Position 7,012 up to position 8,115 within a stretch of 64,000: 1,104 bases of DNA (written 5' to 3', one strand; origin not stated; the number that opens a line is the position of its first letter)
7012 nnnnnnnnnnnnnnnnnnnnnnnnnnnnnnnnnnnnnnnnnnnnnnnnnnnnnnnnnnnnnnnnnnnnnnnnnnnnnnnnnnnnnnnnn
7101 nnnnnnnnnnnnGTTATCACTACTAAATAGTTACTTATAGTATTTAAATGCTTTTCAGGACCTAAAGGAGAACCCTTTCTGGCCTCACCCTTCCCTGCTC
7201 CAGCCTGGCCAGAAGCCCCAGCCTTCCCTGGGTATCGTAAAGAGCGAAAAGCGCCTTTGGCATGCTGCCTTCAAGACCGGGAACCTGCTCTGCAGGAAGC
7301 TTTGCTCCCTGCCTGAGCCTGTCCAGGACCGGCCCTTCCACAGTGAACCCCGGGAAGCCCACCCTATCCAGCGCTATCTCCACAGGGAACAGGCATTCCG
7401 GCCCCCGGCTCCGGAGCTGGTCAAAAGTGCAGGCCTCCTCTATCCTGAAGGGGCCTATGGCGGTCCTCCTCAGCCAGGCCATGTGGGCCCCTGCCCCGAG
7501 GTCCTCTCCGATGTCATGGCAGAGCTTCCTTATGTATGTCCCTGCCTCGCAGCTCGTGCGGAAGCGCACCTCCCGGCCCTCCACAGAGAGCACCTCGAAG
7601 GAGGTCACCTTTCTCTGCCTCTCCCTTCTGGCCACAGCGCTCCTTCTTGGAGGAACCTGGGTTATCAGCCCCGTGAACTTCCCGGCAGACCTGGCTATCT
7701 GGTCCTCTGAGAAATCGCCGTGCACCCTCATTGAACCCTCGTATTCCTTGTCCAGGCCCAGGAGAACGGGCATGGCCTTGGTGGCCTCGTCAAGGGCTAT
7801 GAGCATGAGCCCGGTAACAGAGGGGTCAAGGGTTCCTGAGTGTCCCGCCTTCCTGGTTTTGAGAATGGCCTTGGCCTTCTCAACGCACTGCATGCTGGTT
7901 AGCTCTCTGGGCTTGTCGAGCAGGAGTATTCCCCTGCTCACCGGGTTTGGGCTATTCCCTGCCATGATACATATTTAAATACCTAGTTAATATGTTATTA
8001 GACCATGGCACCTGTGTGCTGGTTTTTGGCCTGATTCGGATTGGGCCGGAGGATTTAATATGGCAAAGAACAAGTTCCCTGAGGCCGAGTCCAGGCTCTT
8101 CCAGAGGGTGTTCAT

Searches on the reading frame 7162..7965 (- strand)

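Call 23: search_protein_families(library=pfam, proteins=[window:7162-7965:-], max_evalue=0.00001)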
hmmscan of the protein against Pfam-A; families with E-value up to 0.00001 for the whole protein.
window:7162-7965:- (267 aa): 2 families
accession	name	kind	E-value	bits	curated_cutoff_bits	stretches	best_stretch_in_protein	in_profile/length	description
PF01509.24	TruB_N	-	2.6e-25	90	27.3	1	32-145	1-149/149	TruB family pseudouridylate synthase (N terminal domain)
PF16198.10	TruB_C_2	-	4.6e-14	52.7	29.3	1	146-186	1-41/66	tRNA pseudouridylate synthase B C-terminal domain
